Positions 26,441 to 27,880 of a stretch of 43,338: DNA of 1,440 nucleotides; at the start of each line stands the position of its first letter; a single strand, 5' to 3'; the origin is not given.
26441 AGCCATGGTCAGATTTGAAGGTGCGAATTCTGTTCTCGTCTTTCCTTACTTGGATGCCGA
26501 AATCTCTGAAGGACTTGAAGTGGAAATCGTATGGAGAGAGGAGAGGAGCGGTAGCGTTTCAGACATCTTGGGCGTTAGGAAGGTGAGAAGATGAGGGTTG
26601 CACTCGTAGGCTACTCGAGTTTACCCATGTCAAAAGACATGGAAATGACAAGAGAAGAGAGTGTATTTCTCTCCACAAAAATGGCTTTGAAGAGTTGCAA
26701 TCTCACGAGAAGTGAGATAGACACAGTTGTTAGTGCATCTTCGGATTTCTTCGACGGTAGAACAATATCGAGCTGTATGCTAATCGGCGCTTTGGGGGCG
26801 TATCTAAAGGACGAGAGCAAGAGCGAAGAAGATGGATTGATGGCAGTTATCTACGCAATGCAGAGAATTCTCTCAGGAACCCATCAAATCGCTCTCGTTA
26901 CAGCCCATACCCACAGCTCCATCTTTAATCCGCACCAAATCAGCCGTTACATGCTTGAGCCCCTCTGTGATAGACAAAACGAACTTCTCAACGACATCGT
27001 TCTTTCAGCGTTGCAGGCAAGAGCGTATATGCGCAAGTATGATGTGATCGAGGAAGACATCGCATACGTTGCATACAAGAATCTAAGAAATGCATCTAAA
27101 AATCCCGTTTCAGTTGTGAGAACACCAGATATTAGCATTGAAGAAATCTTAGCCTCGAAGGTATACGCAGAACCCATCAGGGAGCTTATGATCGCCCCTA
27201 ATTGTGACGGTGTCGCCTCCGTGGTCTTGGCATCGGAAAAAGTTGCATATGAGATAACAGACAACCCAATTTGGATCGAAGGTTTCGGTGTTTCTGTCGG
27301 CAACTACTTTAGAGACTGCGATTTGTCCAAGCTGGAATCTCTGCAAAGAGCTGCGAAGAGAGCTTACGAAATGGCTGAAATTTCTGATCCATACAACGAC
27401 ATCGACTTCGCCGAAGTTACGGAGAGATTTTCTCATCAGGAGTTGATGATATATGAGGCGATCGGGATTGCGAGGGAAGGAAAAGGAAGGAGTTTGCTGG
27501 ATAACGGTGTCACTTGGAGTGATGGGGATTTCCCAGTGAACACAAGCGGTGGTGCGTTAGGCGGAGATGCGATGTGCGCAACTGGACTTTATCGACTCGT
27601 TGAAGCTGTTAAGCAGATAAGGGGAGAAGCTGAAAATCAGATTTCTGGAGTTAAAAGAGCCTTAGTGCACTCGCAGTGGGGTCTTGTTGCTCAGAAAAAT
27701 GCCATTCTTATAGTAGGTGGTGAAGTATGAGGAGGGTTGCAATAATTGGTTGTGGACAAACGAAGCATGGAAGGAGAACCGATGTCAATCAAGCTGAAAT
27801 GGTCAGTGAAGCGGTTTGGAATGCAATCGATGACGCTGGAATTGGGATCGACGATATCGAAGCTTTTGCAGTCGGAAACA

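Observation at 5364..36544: Candidate new pathway: hydration, retro-aldol cleavage and ketone carboxylation to bypass blocked beta-oxidation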

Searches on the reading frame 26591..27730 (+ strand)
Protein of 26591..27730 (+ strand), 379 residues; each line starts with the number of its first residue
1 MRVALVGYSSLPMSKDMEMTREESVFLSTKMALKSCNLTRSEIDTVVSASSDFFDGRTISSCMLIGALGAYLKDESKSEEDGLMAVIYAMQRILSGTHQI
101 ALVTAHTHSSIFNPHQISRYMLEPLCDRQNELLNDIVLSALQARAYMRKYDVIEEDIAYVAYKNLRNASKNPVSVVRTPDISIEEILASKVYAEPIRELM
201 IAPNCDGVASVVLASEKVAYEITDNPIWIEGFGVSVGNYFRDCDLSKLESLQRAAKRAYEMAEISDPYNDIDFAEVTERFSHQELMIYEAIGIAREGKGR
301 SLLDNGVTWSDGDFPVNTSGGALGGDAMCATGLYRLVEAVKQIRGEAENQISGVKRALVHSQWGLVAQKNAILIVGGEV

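Call 4: search_protein_families(library=pfam, proteins=[window:26591-27730:+], max_evalue=0.00001)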
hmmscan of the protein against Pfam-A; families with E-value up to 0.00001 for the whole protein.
window:26591-27730:+ (379 aa): 1 family
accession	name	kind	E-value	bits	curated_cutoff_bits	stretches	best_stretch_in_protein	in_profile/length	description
PF22691.2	Thiolase_C_1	-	3.4e-30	105.1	28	1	243-374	13-141/144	Thiolase C-terminal domain-like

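Call 7: search_protein_families(library=ncbifam, proteins=[window:26591-27730:+], max_evalue=0.001)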
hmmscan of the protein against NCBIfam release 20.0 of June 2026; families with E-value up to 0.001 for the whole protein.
window:26591-27730:+ (379 aa): 18 families
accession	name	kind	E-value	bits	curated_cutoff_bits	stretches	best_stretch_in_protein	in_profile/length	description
NF004722.0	PRK06066.1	equivalog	1.2e-65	222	516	1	5-373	8-381/385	thiolase domain-containing protein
NF004721.0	PRK06065.1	equivalog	3.2e-63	213.9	455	1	2-375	11-391/393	thiolase domain-containing protein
NF006180.0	PRK08313.1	subfamily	1.4e-59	201.9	514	1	14-378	18-385/389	thiolase domain-containing protein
NF004720.0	PRK06064.1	subfamily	8.1e-56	189.4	420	1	2-352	3-360/389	thiolase domain-containing protein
NF005924.0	PRK07937.1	subfamily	1.2e-48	166.3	419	1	2-377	4-351/353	lipid-transfer protein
NF009228.0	PRK12578.1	subfamily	2.3e-43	148.3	485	1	140-360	148-371/387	thiolase domain-containing protein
NF004982.0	PRK06365.1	equivalog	1.1e-41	143.3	695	2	252-371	296-423/430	thiolase domain-containing protein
NF053570.1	AcCoTHIOL_METTL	equivalog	1e-38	133.2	600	1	138-361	144-368/385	acetyl-CoA acetyltransferase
NF004811.0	PRK06158.1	subfamily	3.3e-37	128.4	421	1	2-373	9-377/384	acetyl-CoA acetyltransferase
NF006102.0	PRK08256.1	subfamily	3.2e-36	125.3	436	1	139-361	151-378/394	lipid-transfer protein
NF005704.0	PRK07516.1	subfamily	3.3e-36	125.1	412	1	2-364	3-375/389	thiolase domain-containing protein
NF004810.0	PRK06157.1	equivalog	9.6e-36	123.8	403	1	2-369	8-388/400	acetyl-CoA acetyltransferase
NF005892.0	PRK07855.1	subfamily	3.1e-34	118.5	469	1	4-364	9-379/390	lipid-transfer protein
NF004715.0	PRK06059.1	equivalog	5.4e-32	111.2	424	1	3-374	6-397/399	lipid-transfer protein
NF006010.0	PRK08142.1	subfamily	1e-28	100.2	462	1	27-370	31-378/388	thiolase domain-containing protein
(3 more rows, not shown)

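Call 16: search_solved_structures(query=window:26591-27730:+, max_evalue=0.001, show_alignments=5)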
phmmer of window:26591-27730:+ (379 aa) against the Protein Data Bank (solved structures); distinct sequences matched with E-value up to 0.001: 19.
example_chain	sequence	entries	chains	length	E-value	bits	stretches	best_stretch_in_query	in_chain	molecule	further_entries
7yvy_A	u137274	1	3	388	3.3e-36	128.3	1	82-351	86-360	Acetyl-CoA acetyltransferase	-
4yzo_A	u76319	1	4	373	6.4e-31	110.9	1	84-368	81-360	Putative acyl-CoA acyltransferase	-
3zbl_A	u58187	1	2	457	2.8e-24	89.1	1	78-349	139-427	3-KETOACYL-COA THIOLASE-LIKE PROTEIN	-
3zbk_A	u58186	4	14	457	4.2e-24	88.5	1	81-349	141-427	3-KETOACYL-COA THIOLASE-LIKE PROTEIN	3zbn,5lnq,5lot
3zbg_A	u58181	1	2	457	5.7e-24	88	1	81-349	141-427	3-KETOACYL-COA THIOLASE-LIKE PROTEIN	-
4bia_A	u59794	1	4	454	1.5e-23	86.6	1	82-350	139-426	3-KETOACYL-COA THIOLASE, PUTATIVE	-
6hsj_A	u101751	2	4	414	2.3e-23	86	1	143-361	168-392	SCP2-thiolase (type-1)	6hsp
6hrv_A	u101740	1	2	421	2.5e-23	86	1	143-361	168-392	SCP2-thiolase (type-1)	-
4bi9_A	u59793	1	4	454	2.9e-23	85.7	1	82-350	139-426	3-KETOACYL-COA THIOLASE, PUTATIVE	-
4u4e_A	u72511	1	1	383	4.1e-21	78.6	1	121-370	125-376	Thiolase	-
7pxp_C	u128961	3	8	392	6.7e-20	74.7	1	82-351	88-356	Benzoylsuccinyl-CoA thiolase subunit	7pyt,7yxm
9myr_A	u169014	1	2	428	6.8e-18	68.1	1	156-376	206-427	Nonspecific lipid-transfer protein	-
6esq_A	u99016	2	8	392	2.4e-15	59.7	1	3-364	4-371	acetoacetyl-CoA thiolase | Acetyl-CoA acetyltransferase thiolase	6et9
9skm_I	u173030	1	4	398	8.7e-15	57.8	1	7-375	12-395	2,4-diacetylphloroglucinol biosynthesis protein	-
9skh_I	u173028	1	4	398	1.9e-14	56.7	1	136-375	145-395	2,4-diacetylphloroglucinol biosynthesis protein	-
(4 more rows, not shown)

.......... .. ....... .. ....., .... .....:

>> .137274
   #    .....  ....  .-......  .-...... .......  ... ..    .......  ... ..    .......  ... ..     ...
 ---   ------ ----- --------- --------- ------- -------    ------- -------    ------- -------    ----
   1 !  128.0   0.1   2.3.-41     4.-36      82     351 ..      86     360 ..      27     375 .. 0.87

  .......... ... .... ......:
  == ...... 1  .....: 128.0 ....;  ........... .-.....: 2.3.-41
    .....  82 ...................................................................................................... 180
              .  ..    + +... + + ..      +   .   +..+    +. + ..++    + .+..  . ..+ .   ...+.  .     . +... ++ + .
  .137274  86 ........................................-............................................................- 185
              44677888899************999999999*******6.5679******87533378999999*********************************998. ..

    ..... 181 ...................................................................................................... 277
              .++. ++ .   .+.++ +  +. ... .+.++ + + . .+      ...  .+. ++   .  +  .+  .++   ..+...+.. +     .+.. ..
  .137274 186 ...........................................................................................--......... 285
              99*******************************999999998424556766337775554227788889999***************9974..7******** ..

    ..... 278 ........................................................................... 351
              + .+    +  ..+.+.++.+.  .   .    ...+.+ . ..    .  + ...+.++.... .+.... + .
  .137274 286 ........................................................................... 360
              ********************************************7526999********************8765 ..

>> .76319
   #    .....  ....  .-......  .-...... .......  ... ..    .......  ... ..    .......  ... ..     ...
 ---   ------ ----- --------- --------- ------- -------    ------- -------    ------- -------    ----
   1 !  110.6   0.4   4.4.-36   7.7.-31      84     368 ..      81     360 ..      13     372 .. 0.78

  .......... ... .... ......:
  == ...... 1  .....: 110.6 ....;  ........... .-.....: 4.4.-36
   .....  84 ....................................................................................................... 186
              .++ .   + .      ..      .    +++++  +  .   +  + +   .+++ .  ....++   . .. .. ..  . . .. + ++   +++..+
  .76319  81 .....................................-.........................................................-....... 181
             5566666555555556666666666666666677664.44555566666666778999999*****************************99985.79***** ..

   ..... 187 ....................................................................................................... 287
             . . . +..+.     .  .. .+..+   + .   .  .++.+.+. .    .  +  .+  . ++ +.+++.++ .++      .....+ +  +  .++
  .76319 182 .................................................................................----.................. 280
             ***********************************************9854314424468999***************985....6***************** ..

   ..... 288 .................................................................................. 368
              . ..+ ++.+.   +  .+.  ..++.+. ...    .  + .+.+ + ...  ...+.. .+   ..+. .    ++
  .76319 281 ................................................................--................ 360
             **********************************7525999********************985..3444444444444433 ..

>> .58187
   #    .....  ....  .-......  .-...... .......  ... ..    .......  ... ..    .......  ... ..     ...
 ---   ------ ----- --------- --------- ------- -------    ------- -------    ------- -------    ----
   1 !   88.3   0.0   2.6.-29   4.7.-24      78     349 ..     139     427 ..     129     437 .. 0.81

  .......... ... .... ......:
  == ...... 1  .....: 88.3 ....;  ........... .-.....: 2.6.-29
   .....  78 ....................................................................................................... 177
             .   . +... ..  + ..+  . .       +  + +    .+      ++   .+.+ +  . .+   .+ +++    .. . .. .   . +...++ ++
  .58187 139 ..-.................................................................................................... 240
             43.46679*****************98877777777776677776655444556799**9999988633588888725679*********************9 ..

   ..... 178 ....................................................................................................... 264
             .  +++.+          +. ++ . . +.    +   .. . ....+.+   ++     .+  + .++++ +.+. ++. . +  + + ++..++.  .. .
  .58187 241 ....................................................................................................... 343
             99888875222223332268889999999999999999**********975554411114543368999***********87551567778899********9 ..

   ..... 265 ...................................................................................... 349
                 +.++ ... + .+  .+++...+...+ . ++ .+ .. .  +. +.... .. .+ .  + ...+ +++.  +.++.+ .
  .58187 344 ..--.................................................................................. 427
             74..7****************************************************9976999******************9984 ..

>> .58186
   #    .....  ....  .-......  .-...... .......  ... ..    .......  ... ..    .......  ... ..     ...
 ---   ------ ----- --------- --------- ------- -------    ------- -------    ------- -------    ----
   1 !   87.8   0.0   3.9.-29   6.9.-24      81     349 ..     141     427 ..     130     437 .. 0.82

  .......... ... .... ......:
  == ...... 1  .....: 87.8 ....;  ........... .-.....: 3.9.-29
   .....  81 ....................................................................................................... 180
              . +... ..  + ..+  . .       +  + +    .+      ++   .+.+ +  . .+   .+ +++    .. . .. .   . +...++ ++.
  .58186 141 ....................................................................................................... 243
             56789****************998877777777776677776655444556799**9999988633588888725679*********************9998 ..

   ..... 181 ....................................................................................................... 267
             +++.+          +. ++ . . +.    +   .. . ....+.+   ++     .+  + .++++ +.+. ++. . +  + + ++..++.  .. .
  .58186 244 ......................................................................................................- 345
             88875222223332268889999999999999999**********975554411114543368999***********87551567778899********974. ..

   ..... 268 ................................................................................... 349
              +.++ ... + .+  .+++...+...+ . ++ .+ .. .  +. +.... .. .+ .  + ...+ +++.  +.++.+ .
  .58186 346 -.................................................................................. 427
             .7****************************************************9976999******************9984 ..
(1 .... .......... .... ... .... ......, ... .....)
